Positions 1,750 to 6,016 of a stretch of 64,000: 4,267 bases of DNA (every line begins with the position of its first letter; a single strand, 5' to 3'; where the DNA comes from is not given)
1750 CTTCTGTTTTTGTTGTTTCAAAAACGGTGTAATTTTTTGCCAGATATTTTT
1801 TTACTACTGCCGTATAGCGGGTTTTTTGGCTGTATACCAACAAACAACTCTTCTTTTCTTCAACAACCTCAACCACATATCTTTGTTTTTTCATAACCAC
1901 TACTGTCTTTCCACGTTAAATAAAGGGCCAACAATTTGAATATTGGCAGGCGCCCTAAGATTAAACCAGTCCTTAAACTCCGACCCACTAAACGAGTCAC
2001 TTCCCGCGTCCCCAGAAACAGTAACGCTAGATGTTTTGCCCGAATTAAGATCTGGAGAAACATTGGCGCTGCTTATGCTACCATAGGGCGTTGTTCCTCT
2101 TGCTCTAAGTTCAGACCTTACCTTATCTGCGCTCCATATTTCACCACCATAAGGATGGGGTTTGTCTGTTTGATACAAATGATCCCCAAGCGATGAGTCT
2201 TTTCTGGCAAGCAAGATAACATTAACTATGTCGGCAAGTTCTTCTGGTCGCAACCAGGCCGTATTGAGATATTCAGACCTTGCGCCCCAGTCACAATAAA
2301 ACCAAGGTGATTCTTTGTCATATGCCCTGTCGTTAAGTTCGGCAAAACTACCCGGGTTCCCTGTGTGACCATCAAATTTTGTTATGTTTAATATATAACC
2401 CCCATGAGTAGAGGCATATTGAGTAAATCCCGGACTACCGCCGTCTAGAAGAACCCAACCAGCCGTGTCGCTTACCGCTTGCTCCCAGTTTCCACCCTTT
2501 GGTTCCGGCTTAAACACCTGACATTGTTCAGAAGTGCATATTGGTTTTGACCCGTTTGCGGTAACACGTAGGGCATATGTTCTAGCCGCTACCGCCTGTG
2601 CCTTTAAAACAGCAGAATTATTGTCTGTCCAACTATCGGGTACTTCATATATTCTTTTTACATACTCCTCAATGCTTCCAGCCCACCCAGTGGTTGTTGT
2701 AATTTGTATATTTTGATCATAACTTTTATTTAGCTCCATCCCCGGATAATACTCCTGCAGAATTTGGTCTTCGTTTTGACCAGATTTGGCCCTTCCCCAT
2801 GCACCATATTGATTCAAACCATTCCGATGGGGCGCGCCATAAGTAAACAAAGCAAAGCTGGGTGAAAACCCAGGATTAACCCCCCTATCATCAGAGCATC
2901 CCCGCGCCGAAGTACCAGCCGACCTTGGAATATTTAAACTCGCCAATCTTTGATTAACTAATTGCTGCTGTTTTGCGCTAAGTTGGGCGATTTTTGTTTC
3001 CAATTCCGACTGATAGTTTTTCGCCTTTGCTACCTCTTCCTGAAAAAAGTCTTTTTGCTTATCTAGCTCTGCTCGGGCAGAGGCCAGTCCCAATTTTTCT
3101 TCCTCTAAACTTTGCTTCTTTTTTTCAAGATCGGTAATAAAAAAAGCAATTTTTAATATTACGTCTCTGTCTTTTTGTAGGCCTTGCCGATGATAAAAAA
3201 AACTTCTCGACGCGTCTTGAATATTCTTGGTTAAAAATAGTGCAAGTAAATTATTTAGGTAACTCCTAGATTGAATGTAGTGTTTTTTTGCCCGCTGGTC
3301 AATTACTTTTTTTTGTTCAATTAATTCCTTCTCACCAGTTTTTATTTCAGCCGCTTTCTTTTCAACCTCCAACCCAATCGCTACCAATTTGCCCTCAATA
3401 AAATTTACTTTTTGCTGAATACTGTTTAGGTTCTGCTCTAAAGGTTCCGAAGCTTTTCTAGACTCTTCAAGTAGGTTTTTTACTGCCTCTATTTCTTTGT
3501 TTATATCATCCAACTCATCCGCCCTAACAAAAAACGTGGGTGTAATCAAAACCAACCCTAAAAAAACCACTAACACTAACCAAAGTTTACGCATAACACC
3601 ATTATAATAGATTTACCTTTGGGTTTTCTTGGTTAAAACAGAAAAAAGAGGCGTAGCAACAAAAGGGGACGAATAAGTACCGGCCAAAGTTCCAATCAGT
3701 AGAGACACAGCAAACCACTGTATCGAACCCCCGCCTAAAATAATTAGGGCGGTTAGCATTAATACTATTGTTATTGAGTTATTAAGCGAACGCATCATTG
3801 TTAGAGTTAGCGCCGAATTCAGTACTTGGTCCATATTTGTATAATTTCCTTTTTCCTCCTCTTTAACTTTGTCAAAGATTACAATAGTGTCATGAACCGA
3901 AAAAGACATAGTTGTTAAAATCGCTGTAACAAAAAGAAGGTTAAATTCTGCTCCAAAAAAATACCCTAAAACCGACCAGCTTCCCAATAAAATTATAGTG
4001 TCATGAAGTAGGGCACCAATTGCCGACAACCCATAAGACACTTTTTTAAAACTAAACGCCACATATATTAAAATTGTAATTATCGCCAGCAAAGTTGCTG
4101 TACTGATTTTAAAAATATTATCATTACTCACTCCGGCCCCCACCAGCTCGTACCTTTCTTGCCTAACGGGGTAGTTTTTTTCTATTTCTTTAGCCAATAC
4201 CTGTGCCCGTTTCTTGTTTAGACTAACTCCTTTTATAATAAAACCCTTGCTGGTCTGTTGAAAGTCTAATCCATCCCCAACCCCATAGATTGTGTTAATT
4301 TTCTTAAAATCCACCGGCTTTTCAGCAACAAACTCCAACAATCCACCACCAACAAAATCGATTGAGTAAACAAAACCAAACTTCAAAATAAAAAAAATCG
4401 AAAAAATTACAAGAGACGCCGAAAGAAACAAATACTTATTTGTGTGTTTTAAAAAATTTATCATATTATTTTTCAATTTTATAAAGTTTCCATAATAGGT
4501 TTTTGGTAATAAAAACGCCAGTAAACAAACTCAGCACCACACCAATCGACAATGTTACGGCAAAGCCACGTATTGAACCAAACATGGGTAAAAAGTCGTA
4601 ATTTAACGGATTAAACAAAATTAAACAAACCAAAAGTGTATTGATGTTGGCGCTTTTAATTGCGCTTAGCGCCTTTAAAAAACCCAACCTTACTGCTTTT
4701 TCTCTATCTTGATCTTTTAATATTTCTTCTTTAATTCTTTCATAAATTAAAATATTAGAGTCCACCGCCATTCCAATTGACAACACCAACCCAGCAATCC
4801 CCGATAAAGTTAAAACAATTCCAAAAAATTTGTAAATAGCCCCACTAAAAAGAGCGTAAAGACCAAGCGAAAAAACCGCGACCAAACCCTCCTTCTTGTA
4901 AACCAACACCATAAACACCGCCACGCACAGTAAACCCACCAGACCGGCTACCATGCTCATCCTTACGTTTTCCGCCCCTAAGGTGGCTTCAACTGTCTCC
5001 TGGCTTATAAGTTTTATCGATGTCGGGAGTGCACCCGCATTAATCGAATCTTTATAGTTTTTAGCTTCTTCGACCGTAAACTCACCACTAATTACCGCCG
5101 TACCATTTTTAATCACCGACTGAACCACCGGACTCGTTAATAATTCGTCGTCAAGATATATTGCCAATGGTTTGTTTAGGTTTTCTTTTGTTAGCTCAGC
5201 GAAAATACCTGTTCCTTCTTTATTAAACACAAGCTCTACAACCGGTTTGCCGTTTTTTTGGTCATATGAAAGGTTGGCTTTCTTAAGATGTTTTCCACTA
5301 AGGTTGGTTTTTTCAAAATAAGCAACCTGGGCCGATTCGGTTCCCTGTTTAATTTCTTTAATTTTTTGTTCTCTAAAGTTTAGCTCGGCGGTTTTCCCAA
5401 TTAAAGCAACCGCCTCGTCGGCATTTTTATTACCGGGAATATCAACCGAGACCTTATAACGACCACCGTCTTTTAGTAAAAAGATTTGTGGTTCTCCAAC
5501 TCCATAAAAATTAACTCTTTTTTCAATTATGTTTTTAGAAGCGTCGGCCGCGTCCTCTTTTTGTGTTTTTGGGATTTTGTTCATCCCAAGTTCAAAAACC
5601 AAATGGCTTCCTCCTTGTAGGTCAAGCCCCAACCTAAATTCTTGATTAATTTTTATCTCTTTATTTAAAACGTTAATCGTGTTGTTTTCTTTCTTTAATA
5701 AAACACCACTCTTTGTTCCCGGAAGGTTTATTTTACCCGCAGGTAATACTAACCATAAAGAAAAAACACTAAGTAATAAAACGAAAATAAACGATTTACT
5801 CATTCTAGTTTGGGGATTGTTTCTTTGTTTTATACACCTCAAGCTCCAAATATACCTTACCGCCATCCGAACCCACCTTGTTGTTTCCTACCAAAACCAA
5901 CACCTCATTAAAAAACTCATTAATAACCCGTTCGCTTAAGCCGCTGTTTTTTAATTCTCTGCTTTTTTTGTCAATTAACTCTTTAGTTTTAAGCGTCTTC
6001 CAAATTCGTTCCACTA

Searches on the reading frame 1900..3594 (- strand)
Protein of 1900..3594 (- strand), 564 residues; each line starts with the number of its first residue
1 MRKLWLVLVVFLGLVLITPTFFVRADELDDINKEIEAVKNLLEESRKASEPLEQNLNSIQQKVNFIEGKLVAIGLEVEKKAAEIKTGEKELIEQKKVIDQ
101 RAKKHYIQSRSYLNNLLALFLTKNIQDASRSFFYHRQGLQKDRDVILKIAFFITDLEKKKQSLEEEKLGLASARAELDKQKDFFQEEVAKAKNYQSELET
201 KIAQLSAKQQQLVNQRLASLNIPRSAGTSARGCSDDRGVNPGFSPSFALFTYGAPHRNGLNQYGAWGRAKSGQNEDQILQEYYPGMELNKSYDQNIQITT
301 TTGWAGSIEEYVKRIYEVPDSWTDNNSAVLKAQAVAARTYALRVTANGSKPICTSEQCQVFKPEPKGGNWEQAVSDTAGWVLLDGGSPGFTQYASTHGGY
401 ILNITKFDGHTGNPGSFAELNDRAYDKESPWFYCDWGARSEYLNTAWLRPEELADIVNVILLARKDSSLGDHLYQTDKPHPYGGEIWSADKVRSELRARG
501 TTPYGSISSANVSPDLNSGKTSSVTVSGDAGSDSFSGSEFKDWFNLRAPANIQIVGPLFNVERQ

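Call 7: search_protein_families(library=pfam, proteins=[window:1900-3594:-], max_evalue=0.001)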
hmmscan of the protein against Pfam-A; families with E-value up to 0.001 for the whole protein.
window:1900-3594:- (564 aa): 1 family
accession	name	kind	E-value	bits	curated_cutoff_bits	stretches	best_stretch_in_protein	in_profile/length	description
PF08486.15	SpoIID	-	1.1e-11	45.6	23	1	308-382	13-95/97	Stage II sporulation protein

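Call 78: find_encoding_contigs(protein=window:1900-3594:-, flank=10000, max_places=3)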
Protein window:1900-3594:- (564 aa): no gene with exactly this product is on record in the collection.

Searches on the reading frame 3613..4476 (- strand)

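Call 80: search_protein_families(library=pfam, proteins=[window:3613-4476:-], max_evalue=0.001)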
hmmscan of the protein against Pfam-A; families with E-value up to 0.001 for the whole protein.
window:3613-4476:- (287 aa): 1 family
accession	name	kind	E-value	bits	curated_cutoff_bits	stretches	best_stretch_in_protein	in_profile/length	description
PF02355.23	SecD_SecF_C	-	3.4e-43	147.7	20.5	1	104-283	13-188/189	Protein export membrane protein SecD/SecF, C-terminal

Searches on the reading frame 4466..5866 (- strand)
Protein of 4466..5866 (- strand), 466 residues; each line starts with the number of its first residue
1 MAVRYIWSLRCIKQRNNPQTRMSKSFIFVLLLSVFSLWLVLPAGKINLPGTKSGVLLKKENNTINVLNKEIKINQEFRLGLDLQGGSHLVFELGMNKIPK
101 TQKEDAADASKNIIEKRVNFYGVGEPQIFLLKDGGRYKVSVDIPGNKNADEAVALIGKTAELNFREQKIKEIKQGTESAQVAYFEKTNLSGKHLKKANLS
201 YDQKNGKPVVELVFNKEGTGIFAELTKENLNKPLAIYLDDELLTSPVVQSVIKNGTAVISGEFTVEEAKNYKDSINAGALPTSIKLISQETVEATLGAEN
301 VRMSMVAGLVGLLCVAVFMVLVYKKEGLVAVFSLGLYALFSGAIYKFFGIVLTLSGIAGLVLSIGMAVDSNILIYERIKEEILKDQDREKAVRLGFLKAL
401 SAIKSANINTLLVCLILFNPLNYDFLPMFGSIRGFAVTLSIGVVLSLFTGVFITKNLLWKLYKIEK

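Call 7: search_protein_families(library=pfam, proteins=[window:4466-5866:-], max_evalue=0.001)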
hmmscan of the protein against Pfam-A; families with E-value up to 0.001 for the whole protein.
window:4466-5866:- (466 aa): 4 families
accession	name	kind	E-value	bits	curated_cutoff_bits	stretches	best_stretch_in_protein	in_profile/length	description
PF22599.2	SecDF_P1_head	-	3.2e-28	98.4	27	1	178-281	10-113/114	SecDF, P1 head subdomain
PF02355.23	SecD_SecF_C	-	4.9e-15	55.9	20.5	1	282-462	11-187/189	Protein export membrane protein SecD/SecF, C-terminal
PF21760.3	SecD_1st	-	6.9e-13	48.3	27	1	109-167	3-58/60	Protein translocase subunit SecDF, P1 domain, N-terminal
PF00873.25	ACR_tran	-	1e-08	33.9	28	1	289-454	321-482/1021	AcrB/AcrD/AcrF family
